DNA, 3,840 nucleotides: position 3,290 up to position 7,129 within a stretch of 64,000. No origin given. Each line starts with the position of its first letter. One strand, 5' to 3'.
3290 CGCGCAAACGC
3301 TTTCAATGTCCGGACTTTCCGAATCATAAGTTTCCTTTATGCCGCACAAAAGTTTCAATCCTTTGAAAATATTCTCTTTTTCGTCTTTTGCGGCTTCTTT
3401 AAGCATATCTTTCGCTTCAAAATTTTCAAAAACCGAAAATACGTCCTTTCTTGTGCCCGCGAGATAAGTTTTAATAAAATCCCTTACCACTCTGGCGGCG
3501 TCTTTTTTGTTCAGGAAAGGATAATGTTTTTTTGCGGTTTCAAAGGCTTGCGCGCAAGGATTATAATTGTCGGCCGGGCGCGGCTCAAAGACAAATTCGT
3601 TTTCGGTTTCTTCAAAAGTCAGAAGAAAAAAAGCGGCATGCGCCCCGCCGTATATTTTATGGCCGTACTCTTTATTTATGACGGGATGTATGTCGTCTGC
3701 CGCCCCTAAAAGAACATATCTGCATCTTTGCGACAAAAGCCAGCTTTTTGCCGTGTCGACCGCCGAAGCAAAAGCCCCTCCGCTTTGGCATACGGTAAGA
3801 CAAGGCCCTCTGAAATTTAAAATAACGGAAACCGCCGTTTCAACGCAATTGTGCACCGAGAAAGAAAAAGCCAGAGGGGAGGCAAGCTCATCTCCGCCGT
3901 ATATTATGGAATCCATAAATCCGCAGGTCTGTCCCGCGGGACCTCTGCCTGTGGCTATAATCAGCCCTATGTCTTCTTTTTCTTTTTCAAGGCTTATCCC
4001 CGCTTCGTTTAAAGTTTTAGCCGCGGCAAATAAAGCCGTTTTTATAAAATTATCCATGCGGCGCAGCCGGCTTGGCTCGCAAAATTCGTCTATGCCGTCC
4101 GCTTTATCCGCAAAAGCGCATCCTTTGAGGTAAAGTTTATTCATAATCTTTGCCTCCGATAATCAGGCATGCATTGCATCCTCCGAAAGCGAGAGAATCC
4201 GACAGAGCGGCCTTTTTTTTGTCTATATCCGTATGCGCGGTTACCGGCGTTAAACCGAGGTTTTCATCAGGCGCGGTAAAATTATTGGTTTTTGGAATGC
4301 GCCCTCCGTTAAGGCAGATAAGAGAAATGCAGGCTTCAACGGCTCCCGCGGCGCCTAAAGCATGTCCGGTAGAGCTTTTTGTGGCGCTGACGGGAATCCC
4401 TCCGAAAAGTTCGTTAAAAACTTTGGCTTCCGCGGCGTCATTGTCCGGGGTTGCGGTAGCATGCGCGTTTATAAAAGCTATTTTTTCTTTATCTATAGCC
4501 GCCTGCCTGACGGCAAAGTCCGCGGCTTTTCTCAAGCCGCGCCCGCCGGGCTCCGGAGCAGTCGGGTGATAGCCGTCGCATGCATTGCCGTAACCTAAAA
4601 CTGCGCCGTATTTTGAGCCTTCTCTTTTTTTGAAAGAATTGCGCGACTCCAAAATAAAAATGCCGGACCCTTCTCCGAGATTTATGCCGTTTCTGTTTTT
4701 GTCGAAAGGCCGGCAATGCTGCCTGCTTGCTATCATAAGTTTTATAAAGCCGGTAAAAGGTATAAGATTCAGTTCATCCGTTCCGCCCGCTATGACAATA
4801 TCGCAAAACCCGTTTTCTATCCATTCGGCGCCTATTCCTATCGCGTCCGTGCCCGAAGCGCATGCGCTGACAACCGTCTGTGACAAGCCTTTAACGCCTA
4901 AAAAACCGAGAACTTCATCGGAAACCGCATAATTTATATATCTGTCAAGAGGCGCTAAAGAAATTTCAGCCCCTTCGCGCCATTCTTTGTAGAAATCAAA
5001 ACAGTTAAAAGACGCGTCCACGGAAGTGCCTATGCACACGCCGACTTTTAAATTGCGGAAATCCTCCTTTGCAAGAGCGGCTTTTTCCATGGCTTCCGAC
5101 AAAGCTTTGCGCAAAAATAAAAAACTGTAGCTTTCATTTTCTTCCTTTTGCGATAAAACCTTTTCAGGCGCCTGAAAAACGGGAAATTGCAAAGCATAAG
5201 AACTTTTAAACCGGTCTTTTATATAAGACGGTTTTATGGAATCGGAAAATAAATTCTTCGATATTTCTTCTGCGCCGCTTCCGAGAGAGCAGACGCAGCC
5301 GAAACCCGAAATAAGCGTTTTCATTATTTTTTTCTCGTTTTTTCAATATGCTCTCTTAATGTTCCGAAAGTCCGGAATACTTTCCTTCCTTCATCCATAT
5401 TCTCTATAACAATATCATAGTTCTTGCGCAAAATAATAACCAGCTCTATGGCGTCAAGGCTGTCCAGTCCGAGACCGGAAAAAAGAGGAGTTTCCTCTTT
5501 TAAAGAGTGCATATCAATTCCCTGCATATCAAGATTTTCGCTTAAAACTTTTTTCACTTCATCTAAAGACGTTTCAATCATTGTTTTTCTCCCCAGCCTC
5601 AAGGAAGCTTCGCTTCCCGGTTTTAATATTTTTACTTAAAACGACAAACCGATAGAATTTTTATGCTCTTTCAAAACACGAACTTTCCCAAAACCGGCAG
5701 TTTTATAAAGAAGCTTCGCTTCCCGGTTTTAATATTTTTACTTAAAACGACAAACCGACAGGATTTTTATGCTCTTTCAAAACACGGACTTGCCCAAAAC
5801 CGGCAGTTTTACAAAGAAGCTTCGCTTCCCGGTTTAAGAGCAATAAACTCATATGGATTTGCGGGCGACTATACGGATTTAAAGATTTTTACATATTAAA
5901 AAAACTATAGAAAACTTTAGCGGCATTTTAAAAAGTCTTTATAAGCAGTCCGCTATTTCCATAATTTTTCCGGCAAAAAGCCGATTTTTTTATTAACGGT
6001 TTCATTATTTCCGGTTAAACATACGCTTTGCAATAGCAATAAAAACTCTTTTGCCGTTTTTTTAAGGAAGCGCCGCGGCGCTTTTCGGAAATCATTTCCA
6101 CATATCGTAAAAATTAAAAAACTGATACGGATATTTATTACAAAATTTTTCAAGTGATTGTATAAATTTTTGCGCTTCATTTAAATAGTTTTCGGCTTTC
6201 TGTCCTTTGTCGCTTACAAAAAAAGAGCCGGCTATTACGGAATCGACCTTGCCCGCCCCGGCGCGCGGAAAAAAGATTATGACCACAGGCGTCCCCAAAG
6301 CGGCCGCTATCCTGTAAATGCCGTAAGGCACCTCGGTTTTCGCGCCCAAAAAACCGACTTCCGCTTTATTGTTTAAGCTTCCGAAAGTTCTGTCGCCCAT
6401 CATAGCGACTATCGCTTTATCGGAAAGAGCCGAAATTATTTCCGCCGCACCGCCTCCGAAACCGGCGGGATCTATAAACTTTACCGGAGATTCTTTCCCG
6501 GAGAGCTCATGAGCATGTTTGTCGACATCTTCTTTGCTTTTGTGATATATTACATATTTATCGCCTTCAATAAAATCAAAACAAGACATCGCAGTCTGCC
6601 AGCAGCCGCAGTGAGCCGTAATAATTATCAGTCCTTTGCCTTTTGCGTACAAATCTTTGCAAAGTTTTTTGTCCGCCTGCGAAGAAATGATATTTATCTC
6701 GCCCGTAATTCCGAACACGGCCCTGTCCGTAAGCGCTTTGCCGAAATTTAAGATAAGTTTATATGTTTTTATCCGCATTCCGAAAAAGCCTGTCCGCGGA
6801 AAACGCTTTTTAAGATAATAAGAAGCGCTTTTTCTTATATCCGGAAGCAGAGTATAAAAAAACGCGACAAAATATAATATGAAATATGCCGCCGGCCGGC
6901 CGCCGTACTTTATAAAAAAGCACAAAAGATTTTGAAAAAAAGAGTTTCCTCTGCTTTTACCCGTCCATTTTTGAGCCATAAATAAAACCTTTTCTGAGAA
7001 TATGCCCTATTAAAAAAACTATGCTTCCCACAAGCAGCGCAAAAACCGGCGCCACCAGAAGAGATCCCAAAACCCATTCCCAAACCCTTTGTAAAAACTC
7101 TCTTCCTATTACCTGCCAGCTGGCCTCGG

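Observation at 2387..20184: Aryl-polyene/flexirubin-like type II PKS-FAS lipid cluster lacking any starter-unit or tailoring methyltransferase gene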

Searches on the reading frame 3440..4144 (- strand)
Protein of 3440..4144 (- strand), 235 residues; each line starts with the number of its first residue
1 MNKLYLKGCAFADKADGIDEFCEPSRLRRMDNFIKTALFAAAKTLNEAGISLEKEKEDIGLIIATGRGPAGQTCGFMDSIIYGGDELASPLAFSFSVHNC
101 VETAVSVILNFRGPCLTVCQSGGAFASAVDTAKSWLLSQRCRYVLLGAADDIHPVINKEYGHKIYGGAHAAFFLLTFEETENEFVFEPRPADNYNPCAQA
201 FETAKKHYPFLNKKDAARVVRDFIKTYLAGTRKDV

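Call 74: predict_structure(alignment_id=A3)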
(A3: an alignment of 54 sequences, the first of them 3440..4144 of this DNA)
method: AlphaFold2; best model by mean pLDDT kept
length: 235 residues; sequences in the alignment: 54
mean_pLDDT: 91.2   pTM: 0.87
mean pLDDT of the five models: 91.2, 90.7, 90.5, 90.4, 90.2
residues with pLDDT >= 90: 161; 70-90: 71; 50-70: 3; < 50: 0
segments of 3 or more residues with pLDDT < 50: none
pLDDT, mean of each block of 10 residues (from residue 1): 89 92 90 95 95 97 94 90 85 84 96 96 94 97 97 91 87 97 91 91 85 81 91 79
secondary structure, 60 per line:
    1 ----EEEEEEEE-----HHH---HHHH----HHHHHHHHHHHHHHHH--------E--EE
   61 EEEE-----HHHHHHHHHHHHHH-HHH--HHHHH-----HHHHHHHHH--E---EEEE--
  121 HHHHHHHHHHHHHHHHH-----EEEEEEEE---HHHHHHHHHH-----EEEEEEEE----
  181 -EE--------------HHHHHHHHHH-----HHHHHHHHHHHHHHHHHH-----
elements in order: E5-12 H24-27 H32-47 E59-64 H70-83 H90-94 H100-108 E115-118 H121-137 E143-150 H154-163 E169-176 H198-207 H213-230

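Call 77: fold_search(model_id=the predicted structure, library=pdb)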
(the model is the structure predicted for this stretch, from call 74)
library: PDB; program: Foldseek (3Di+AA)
matches with E <= 10: 1117; with E <= 0.001: 619
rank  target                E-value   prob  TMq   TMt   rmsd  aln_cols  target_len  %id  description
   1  7f28_A                2.9e-10  1.00  0.65  0.74   3.5       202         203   21  Crystal structure of a bacterial ketosynthase (released 2022-06-15)
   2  7f28_C                3.3e-10  1.00  0.60  0.71   2.8       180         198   22  Crystal structure of a bacterial ketosynthase (released 2022-06-15)
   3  8cne_A                3.7e-10  1.00  0.61  0.37   5.2       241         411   12  Pa.FabF-C164A in complex with N-(propan-2-yl)-1H-pyrazole-3-carboxamide (released 2024-01-10)
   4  8cn8_A                5.1e-10  1.00  0.61  0.36   5.3       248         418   12  apo Pseudomonas aeruginosa FabF C164A mutant (released 2024-01-10)
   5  8qer_B                7.5e-10  1.00  0.63  0.37   5.0       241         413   12  Pseudomonas aeruginosa FabF C164A in complex with 4-(1H-pyrazole-3-carbonylamino)pentanoic acid (released 2024-01-10)
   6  1kas                  8.0e-10  1.00  0.62  0.37   5.0       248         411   15  BETA-KETOACYL-ACP SYNTHASE II FROM ESCHERICHIA COLI (released 1999-03-02)
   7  1j3n_A                1.1e-09  1.00  0.64  0.38   3.3       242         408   17  Crystal Structure of 3-oxoacyl-(acyl-carrier protein) Synthase II from Thermus thermophilus HB8 (released 2003-03-11)
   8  8pd1_A                1.1e-09  1.00  0.62  0.37   5.0       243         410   13  Pseudomonas aeruginosa FabF C164A mutant in complex with N-isopropyl-1H-imidazole-4-carboxamide (released 2024-01-10)
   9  1e5m                  1.2e-09  1.00  0.63  0.38   4.9       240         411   14  Beta ketoacyl acyl carrier protein synthase II (KASII) from Synechocystis sp. (released 2001-01-16)
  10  6kxd_B                1.2e-09  1.00  0.62  0.42   4.7       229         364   16  The ishigamide ketosynthase/chain length factor (released 2020-05-06)
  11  4r8e_A                1.2e-09  1.00  0.62  0.37   5.3       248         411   14  Crystal structure of beta-ketoacyl-ACP synthase II (FabF) from Yersinia pestis (released 2014-12-17)
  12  4c6w_A                1.4e-09  1.00  0.60  0.36   5.6       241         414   14  Crystal structure of M. tuberculosis C171Q KasA (released 2013-10-09)
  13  8z5c_A                1.5e-09  1.00  0.62  0.37   4.3       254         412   14  Cystal structure of beta-ketoacyl-ACP synthase FabF from Helicobacter pylori (released 2024-10-09)
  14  4jrh_A                1.6e-09  1.00  0.62  0.37   4.9       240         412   14  Crystal structure of beta-ketoacyl-ACP synthase II (FabF) from Vibrio Cholerae (space group P43) at 2.2 Angstrom (released 2013-04-03)
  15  8cn8_B                1.6e-09  1.00  0.62  0.36   5.0       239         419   12  apo Pseudomonas aeruginosa FabF C164A mutant (released 2024-01-10)
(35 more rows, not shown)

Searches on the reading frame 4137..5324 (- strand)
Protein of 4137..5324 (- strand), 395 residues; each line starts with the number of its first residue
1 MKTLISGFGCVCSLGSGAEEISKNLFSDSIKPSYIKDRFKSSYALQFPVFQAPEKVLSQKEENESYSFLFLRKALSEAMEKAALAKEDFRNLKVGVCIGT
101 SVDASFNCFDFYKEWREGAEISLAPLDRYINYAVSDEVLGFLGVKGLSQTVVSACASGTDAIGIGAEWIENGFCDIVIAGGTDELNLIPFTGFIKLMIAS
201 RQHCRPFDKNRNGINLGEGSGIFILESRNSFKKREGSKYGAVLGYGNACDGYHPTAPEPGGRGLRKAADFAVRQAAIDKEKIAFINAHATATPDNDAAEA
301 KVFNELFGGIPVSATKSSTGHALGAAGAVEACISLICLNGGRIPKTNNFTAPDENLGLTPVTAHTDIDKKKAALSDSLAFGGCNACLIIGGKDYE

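Call 4: search_protein_families(library=pfam, proteins=[window:4137-5324:-], max_evalue=0.01)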
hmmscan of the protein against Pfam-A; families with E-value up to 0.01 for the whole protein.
window:4137-5324:- (395 aa): 3 families
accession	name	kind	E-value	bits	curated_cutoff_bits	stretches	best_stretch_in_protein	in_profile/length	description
PF00109.32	ketoacyl-synt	-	2.3e-25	90.1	20.8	1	5-228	6-249/252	Beta-ketoacyl synthase, N-terminal domain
PF02801.28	Ketoacyl-synt_C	-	2.9e-25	89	20.8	1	239-349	1-118/119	Beta-ketoacyl synthase, C-terminal domain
PF00108.29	Thiolase_N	-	0.0001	22.2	26.4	1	147-186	77-116/260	Thiolase, N-terminal domain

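Call 6: search_protein_families(library=ncbifam, proteins=[window:4137-5324:-], max_evalue=0.01)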
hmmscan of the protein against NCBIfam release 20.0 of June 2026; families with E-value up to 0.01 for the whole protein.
window:4137-5324:- (395 aa): 31 families (the best 25 are shown)
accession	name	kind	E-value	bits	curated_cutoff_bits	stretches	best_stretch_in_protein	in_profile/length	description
NF006618.0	PRK09185.1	subfamily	2.6e-80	270.4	407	1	3-391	5-392/394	beta-ketoacyl-ACP synthase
TIGR03150.1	fabF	equivalog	2.8e-80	270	493.75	1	3-389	3-406/407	beta-ketoacyl-ACP synthase II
NF005589.0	PRK07314.1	subfamily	6.5e-78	262.3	387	1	4-389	7-409/413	beta-ketoacyl-ACP synthase II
NF004970.0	PRK06333.1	subfamily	1.4e-61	208.7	525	1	4-389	7-419/424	beta-ketoacyl-ACP synthase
NF058662.1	cispenta_AmcF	equivalog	1.8e-61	208.2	325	1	4-389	3-367/369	cispentacin biosynthesis acyltransferase subunit AmcF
NF005076.0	PRK06501.1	equivalog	8.2e-57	193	629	1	131-391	151-422/425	beta-ketoacyl-ACP synthase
NF006587.0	PRK09116.1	equivalog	2.2e-56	191.4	470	1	3-389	4-404/408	beta-ketoacyl-ACP synthase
NF004618.0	PRK05952.1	equivalog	1.9e-54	185.1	455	1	69-390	59-381/384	beta-ketoacyl-ACP synthase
NF005916.1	PRK07910.1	equivalog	1.8e-51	175.4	560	1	71-390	86-416/418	KasA/KasB family beta-ketoacyl-ACP synthase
NF006274.0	PRK08439.1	equivalog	3.7e-50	170.9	621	1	3-389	4-403/406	beta-ketoacyl-ACP synthase II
NF005935.0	PRK07967.1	equivalog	4.1e-48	164.2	630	1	3-389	4-401/406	beta-ketoacyl-ACP synthase I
NF006434.0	PRK08722.1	equivalog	4.9e-46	157.4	759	1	5-389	8-411/414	beta-ketoacyl-ACP synthase II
NF005490.0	PRK07103.1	equivalog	1.2e-45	156.3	445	1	3-389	6-410/414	polyketide beta-ketoacyl:acyl carrier protein synthase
NF045894.1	PKS_plus_SDR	equivalog_domain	6.9e-19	67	1740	1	77-356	100-383/1515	type I polyketide synthase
NF041183.1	Pks2_ls1_myc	equivalog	1.3e-18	65.3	2400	1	75-353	98-377/2086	sulfolipid-1 biosynthesis phthioceranic/hydroxyphthioceranic acid synthase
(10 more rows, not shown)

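Call 48: search_solved_structures(query=window:4137-5324:-, max_evalue=1e-30)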
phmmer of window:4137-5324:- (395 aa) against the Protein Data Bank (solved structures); distinct sequences matched with E-value up to 1e-30: 72 (the best 60 are shown).
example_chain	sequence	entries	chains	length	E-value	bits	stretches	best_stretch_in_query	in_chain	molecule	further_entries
4ls5_A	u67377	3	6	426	1.2e-52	182.4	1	4-389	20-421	3-oxoacyl-[acyl-carrier-protein] synthase 2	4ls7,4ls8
9s5h_B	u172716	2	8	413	1.4e-52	182.2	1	3-389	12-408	3-oxoacyl-(Acyl-carrier-protein) synthase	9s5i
1ox0_A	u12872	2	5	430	2.9e-52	181.1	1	3-388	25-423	Beta ketoacyl-acyl carrier protein synthase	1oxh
4ls6_A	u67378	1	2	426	3.1e-52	181.1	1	5-389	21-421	3-oxoacyl-[acyl-carrier-protein] synthase 2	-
3o04_A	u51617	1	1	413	1.1e-51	179.3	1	3-389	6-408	beta-keto-acyl carrier protein synthase II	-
5sxo_A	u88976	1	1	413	1.1e-51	179.3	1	3-389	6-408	3-oxoacyl-[acyl-carrier-protein] synthase 2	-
1j3n_A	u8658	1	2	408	1.5e-51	178.8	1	3-387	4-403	3-oxoacyl-(acyl-carrier protein) synthase II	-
2alm_A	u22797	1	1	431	3.4e-51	177.6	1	3-388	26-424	3-oxoacyl-(acyl-carrier-protein) synthase II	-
2rjt_A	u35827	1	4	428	1.3e-50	175.8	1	5-388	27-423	Beta-ketoacyl-ACP synthase II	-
1e5m_A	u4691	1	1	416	1.5e-50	175.5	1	49-388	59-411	BETA KETOACYL ACYL CARRIER PROTEIN SYNTHASE II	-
1b3n_A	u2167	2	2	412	3e-49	171.2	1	3-389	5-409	PROTEIN (KETOACYL ACYL CARRIER PROTEIN SYNTHASE 2) | BETA-KETOACYL ACP SYNTHASE II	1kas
6okg_A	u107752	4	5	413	3e-49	171.2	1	3-389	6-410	3-oxoacyl-[acyl-carrier-protein] synthase 2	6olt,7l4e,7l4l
2gfw_A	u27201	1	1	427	3.4e-49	171.1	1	3-389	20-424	3-oxoacyl-[acyl-carrier-protein] synthase 2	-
2gfy_A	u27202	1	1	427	2.5e-48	168.2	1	3-389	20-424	3-oxoacyl-[acyl-carrier-protein] synthase 2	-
3hnz_A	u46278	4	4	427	5.7e-48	167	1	3-389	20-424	3-oxoacyl-[acyl-carrier-protein] synthase 2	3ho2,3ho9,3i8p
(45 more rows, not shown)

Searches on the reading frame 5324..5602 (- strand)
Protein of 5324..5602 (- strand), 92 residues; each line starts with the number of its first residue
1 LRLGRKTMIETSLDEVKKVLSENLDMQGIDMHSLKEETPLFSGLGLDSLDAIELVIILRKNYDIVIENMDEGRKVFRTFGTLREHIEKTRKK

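Call 4: search_protein_families(library=pfam, proteins=[window:5324-5602:-], max_evalue=0.01)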
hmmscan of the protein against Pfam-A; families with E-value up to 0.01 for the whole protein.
window:5324-5602:- (92 aa): 1 family
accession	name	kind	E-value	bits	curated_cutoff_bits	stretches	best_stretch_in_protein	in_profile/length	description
PF00550.31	PP-binding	-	7.4e-07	29.8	20.8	1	16-67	3-50/67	Phosphopantetheine attachment site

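Call 6: search_protein_families(library=ncbifam, proteins=[window:5324-5602:-], max_evalue=0.01)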
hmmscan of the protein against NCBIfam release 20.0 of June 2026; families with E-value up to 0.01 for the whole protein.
window:5324-5602:- (92 aa): 15 families
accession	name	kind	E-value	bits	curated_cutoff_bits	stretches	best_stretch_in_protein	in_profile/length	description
NF006617.0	PRK09184.1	subfamily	1e-13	51.1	70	1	10-91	12-95/96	phosphopantetheine-binding protein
TIGR00517.1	acyl_carrier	equivalog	8.7e-09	35.1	70.45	1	13-88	5-75/77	acyl carrier protein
NF002148.0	PRK00982.1-2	subfamily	1.1e-08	34.8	71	1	11-87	4-75/79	acyl carrier protein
NF002149.0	PRK00982.1-3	equivalog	4.7e-08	32.9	106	1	14-69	6-58/78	acyl carrier protein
NF002151.0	PRK00982.1-5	equivalog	1.9e-07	31.1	92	1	13-89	5-76/78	acyl carrier protein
NF058660.1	cispen_ACP_AmcB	equivalog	3.7e-07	30.2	80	1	14-90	4-79/80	cispentacin biosynthesis acyl carrier protein AmcB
NF052616.1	ACP_for_OlsHI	equivalog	6.6e-07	29.6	130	1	26-87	17-78/83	ornithine lipid biosynthesis acyl carrier protein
NF003757.0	PRK05350.1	equivalog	7.1e-07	29.3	65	1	12-66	7-58/83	acyl carrier protein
NF005798.0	PRK07639.1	equivalog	1.4e-06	28.7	100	1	11-91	5-83/91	petrobactin biosynthesis protein AsbD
NF002150.0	PRK00982.1-4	subfamily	1.2e-05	25.4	66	1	14-89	8-78/80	acyl carrier protein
NF005480.0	PRK07081.1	equivalog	2.2e-05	24.3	72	1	15-90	4-77/83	acyl carrier protein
NF006031.0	PRK08172.1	equivalog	0.00012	22.6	76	1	15-70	8-60/82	acyl carrier protein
NF003464.0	PRK05087.1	equivalog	0.0011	19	68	1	30-88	18-76/78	D-alanine--poly(phosphoribitol) ligase subunit DltC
NF002147.0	PRK00982.1-1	equivalog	0.0012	18.7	84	1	20-90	12-81/83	acyl carrier protein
NF040636.1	AcpM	exception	0.0042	17.1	146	1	25-88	16-77/93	meromycolate extension acyl carrier protein AcpM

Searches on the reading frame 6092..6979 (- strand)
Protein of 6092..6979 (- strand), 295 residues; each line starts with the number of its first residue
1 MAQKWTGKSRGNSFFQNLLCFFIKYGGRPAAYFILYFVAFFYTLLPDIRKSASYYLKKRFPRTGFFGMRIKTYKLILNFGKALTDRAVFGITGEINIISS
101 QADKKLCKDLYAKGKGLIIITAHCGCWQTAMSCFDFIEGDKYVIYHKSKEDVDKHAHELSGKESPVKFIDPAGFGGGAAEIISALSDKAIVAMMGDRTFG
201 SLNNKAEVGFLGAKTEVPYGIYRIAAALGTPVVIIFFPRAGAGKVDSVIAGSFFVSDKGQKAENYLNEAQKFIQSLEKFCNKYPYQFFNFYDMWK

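Call 4: search_protein_families(library=pfam, proteins=[window:6092-6979:-], max_evalue=0.01)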
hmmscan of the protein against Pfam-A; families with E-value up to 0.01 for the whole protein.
window:6092-6979:- (295 aa): 1 family
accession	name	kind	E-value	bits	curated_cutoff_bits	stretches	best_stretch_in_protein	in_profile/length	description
PF03279.18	Lip_A_acyltrans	-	1.4e-06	28.2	22.3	1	96-295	102-294/295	Bacterial lipid A biosynthesis acyltransferase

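Call 6: search_protein_families(library=ncbifam, proteins=[window:6092-6979:-], max_evalue=0.01)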
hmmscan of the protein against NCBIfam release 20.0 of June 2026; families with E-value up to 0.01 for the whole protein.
window:6092-6979:- (295 aa): 4 families
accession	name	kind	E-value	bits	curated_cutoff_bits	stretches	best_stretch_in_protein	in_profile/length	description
NF005150.0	PRK06628.1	equivalog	1.2e-07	31.4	350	1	96-295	101-289/290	lipid A biosynthesis lauroyl acyltransferase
NF006487.0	PRK08905.1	equivalog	7.3e-05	22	281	1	103-295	90-274/290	lysophospholipid acyltransferase family protein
NF005919.0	PRK07920.1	equivalog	0.00015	20.9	209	0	180-234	185-237/311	phosphatidylinositol mannoside acyltransferase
NF006270.0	PRK08419.1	equivalog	0.00059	19.2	248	1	103-295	101-289/298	lipid A biosynthesis lauroyl acyltransferase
